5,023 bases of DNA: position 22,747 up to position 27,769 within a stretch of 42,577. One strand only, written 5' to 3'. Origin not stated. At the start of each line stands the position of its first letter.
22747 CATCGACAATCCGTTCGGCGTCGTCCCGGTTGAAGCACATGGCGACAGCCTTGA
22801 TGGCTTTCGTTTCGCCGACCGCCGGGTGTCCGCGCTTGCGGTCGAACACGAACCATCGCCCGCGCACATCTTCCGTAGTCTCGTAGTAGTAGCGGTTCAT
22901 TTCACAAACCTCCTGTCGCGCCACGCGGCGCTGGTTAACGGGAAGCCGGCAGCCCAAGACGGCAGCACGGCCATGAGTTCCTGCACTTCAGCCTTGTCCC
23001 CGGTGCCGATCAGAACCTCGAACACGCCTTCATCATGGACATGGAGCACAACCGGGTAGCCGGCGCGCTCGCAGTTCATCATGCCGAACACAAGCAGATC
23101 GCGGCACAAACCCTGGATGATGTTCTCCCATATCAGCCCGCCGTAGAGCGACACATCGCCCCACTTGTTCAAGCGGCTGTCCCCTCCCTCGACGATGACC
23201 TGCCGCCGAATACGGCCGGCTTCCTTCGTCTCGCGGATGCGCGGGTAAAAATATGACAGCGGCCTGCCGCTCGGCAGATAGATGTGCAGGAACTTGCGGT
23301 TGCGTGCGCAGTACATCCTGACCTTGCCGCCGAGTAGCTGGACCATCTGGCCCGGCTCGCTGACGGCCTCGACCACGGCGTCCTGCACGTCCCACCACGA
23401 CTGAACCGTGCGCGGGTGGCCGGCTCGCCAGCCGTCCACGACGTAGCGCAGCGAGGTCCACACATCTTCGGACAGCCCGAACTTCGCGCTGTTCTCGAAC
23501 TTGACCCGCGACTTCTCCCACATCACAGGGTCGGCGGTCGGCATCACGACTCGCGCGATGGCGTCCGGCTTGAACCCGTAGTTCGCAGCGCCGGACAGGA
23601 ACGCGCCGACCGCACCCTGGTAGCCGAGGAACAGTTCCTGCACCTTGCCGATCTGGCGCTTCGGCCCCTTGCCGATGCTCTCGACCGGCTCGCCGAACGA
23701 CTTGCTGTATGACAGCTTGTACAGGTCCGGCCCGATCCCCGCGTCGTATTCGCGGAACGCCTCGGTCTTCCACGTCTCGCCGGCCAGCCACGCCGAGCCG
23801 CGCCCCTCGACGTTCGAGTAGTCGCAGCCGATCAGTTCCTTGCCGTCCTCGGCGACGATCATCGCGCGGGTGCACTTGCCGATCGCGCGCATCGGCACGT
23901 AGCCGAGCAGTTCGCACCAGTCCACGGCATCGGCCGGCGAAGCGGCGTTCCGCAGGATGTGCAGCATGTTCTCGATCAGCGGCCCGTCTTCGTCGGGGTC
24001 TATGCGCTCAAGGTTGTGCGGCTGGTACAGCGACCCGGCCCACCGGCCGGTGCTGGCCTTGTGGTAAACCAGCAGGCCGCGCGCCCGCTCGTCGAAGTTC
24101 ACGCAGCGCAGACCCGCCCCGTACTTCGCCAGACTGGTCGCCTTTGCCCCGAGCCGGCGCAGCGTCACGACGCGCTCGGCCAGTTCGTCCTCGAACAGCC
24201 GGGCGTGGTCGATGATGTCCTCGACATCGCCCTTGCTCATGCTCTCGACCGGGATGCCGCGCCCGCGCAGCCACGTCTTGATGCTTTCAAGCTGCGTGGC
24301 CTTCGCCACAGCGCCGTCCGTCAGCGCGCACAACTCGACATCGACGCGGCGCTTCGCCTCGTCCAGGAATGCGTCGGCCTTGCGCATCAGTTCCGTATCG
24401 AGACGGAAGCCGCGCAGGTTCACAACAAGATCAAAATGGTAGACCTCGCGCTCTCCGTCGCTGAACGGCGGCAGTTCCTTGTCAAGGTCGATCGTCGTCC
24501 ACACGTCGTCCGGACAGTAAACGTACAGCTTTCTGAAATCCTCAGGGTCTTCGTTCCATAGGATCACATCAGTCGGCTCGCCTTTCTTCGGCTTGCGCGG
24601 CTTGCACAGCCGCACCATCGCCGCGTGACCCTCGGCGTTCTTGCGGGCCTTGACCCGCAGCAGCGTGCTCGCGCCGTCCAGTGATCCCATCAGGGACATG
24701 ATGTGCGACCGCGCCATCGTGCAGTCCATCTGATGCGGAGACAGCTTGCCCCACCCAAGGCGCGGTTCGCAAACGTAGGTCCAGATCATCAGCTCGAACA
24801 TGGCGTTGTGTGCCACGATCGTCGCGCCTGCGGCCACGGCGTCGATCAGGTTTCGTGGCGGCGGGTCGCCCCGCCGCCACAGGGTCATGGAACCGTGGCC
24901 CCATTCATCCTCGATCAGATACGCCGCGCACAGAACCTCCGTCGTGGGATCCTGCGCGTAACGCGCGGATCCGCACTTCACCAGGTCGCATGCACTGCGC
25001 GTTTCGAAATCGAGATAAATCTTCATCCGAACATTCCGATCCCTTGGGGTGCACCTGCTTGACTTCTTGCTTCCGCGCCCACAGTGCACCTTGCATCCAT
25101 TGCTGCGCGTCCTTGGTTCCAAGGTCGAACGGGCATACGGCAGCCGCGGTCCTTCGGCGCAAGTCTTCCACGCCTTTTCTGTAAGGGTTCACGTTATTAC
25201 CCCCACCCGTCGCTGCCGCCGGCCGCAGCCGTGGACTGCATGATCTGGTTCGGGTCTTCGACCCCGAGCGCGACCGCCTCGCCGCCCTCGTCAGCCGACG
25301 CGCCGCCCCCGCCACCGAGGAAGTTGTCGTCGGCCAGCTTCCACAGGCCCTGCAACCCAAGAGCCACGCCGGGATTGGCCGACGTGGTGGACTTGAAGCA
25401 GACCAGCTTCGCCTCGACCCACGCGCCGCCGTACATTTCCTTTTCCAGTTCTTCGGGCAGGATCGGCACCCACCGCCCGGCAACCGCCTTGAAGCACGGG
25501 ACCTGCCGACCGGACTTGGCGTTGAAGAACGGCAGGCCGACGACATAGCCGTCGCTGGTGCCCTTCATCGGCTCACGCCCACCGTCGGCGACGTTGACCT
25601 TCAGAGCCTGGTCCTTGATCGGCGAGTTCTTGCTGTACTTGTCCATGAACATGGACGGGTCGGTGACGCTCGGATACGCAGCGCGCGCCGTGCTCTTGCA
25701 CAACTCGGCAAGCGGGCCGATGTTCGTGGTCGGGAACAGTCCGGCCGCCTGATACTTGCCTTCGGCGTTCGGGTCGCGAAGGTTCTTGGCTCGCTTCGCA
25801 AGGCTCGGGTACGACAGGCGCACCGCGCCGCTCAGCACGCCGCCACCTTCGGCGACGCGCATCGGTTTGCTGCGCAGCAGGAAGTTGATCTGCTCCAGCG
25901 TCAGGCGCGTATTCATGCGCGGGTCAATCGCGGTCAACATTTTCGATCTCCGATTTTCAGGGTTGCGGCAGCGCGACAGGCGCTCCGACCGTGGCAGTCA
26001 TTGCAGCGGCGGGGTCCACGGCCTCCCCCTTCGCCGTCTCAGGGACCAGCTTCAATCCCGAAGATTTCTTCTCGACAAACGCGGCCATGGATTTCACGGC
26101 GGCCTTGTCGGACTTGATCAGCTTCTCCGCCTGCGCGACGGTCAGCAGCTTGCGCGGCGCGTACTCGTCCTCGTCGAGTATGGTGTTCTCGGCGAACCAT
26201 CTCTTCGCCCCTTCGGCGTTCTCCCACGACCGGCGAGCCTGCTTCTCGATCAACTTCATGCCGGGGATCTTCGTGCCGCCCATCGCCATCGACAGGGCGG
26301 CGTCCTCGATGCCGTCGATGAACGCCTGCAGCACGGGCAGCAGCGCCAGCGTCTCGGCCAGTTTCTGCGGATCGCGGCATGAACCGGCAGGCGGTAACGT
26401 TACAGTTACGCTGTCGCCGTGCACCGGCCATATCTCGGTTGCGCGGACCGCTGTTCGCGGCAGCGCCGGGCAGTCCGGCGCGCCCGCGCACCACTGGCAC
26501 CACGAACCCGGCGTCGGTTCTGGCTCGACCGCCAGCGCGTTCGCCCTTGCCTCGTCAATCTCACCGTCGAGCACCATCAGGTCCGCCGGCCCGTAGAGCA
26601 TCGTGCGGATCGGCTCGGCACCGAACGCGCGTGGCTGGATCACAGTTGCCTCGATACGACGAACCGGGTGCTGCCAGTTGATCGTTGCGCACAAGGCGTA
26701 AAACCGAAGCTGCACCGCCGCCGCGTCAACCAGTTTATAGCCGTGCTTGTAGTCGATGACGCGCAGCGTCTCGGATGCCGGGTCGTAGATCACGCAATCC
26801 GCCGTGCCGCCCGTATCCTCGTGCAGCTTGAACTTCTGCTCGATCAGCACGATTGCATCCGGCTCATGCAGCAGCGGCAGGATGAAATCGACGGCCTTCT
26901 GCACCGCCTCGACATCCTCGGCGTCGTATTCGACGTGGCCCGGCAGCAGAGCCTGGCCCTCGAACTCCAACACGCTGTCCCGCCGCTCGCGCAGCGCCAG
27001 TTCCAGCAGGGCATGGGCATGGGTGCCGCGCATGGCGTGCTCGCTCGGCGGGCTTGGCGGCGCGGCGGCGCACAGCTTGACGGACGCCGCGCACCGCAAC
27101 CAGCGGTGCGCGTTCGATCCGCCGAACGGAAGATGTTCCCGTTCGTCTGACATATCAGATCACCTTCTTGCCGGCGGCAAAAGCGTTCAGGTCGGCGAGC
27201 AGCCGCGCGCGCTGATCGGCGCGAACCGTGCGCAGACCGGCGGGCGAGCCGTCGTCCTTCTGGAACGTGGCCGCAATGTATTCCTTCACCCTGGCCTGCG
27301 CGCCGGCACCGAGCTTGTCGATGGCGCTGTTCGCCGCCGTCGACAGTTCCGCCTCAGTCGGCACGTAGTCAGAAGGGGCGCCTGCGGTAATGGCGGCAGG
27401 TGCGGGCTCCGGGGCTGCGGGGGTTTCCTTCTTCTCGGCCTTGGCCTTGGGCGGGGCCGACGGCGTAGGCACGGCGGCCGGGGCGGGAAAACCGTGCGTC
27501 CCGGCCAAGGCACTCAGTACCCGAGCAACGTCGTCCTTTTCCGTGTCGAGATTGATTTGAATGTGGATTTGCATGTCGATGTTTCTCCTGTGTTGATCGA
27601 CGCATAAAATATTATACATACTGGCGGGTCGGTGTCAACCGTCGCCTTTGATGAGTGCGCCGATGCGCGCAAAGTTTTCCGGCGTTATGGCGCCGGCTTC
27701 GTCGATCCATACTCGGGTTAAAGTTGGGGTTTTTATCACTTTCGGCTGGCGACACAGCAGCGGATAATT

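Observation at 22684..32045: Four consensus sigma70 promoters share one 16-bp palindromic operator over the -10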

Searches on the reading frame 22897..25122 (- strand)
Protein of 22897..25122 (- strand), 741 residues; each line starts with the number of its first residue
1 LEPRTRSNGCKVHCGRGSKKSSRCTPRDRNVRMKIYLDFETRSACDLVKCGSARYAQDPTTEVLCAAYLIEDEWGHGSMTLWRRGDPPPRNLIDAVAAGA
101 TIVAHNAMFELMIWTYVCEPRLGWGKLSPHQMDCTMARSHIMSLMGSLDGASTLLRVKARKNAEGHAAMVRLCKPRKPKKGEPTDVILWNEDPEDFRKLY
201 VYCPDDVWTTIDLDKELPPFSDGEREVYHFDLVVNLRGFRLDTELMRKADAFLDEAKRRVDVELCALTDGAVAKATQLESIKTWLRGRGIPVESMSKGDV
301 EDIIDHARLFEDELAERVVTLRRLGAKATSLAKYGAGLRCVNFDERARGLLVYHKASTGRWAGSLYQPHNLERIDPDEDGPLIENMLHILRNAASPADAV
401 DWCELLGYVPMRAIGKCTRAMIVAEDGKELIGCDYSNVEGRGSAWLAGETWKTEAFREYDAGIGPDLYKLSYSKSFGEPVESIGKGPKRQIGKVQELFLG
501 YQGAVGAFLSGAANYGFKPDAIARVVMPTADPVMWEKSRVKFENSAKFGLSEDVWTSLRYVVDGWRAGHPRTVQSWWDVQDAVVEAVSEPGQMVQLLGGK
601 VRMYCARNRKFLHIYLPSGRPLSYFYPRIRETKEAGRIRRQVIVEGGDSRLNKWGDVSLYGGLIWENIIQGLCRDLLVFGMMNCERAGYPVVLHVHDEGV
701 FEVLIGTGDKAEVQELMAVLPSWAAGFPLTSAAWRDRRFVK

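Call 10: search_protein_families(library=pfam, proteins=[window:22897-25122:-], max_evalue=0.01)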
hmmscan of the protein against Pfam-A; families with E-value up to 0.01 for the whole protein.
window:22897-25122:- (741 aa): 1 family
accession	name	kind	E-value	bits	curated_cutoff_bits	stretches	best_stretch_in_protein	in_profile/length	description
PF00476.26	DNA_pol_A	-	5.8e-06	25.9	34.3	1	409-493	131-211/381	DNA polymerase family A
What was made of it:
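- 22897..27153 (-): DUF2800/PD-(D/E)XK nuclease (25957-27153), Enc34-type ssDNA-binding protein (25197-25940), family A DNA polymerase (22897-25122). Body of the P_B unit. Call 10.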

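Call 18: search_dna_similar(query=window:22897-25122:-, collection=phages, mode=protein, max_rows=15)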
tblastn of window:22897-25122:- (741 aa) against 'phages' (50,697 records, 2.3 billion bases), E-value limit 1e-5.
Records with a match: 1700; places in all: 1718; records where one place covers at least 80% of the query: 1626.
Best place of each record, by identity: <60% 1700.
By first word of the organism name: Salmonella 451; Escherichia 259; Streptococcus 130; Bacteroides 105; Staphylococcus 84; Xanthomonas 60; Vibrio 47; Clostridium 33; Klebsiella 29; Pseudomonas 25; and 98 more.
By host as written in the record: Escherichia coli 138; - 118; Salmonella enterica 73; Salmonella enterica subsp. enterica serovar Typhimurium 73; Salmonella enterica subsp. enterica serovar Enteritidis 60; Salmonella sp. 48; Vibrio lentus 34; Staphylococcus aureus 32; and 562 more.
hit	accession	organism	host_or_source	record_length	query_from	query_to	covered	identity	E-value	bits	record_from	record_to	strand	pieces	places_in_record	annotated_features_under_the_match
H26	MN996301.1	Ralstonia phage RpY1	Ralstonia solanacearum SL341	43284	35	741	95%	35.5%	1e-106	363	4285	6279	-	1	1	putative DNA polymerase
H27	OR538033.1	Ralstonia phage C22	Ralstonia sp. RS3/1-1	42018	35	741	95%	35.5%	5e-103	353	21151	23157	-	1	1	hypothetical protein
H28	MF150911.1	Ralstonia phage DU_RP_II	Ralstonia solanacearum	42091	35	741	95%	35.0%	1e-105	361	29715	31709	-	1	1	putative DNA polymerase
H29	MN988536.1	Rhizobium phage RHph_N65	Rhizobium phaseoli INC1-2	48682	27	741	96%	33.9%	8e-112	379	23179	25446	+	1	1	DNA polymerase protein | hypothetical protein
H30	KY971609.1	Pseudomonas phage PspYZU01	Pseudomonas sp.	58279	11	741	99%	32.9%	7e-103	353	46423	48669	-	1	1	hypothetical protein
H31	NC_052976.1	Pseudomonas phage PspYZU01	Pseudomonas sp.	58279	11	741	99%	32.9%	7e-103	353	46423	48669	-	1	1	DNA polymerase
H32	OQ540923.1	Microcystis phage MJing1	Microcystis sp.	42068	14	739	98%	33.1%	2e-87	308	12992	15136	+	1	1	bifunctional 3'-5' exonuclease/DNA polymerase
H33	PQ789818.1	Burkholderia phage vB_E332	Burkholderia sp.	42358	26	741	97%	33.5%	6e-86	303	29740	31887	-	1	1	putative DNA polymerase III protein | site-specific DNA methyltransferase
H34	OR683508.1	Pseudomonas phage Ppu-503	Pseudomonas sp.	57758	11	741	99%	32.5%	3e-100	345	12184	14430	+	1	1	DNA polymerase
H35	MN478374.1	Bacteriophage Phobos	-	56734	11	741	99%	32.4%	2e-99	343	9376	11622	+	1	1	DNA polymerase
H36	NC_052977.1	Bacteriophage Phobos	-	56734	11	741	99%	32.4%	2e-99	343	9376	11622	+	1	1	DNA polymerase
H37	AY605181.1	Burkholderia phage BcepC6B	-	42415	32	741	96%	33.3%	5e-89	312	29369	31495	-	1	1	g32: putative DNA polymerase protein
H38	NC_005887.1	Burkholderia phage BcepC6B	Burkholderia cepacia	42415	32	741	96%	33.3%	5e-89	312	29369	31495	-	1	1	DNA polymerase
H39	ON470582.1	Escherichia phage vB_EcoM-689R2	Escherichia coli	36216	38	741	95%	33.2%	2e-83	296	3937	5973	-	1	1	DNA polymerase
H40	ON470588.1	Escherichia phage vB_EcoM-611R5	Escherichia coli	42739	38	741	95%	33.2%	2e-83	296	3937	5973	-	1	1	DNA polymerase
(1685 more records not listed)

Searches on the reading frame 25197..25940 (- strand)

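Call 10: search_protein_families(library=pfam, proteins=[window:25197-25940:-], max_evalue=0.01)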
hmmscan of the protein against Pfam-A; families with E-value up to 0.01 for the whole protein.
window:25197-25940:- (247 aa): 1 family
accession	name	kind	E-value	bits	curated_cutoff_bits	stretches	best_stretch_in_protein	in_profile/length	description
PF10991.15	Enc34_ssDNA-bd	-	2.1e-13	50.8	26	1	35-217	3-164/176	Enterobacter phage Enc34, ssDNA-binding protein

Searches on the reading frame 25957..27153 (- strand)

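Call 10: search_protein_families(library=pfam, proteins=[window:25957-27153:-], max_evalue=0.01)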
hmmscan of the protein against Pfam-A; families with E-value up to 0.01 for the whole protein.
window:25957-27153:- (398 aa): 2 families
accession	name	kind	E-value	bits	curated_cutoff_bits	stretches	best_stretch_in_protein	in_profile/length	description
PF10926.14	DUF2800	-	4.2e-50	171.4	21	1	10-375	4-366/368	Protein of unknown function (DUF2800)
PF12705.13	PDDEXK_1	-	1e-11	45.7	22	1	34-229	29-247/247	PD-(D/E)XK nuclease superfamily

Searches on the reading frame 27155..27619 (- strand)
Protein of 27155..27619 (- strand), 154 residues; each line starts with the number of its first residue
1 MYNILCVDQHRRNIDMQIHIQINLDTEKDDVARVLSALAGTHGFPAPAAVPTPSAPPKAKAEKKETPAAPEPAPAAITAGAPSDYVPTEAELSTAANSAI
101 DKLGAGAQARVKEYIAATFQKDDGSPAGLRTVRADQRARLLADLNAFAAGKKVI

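Call 9: search_protein_families(library=pfam, proteins=[window:27155-27619:-], max_evalue=0.01)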
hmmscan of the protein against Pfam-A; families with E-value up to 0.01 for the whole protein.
window:27155-27619:- (154 aa): 0 families

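Call 23: search_protein_families(library=phrogs, proteins=[window:27155-27574:-], max_evalue=0.01)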
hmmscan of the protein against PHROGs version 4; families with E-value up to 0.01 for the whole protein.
window:27155-27574:- (139 aa): 0 families

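Call 85: search_protein_families(library=ncbifam, proteins=[window:27155-27574:-], max_evalue=0.05)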
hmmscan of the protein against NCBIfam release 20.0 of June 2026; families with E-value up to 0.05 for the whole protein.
window:27155-27574:- (139 aa): 0 families
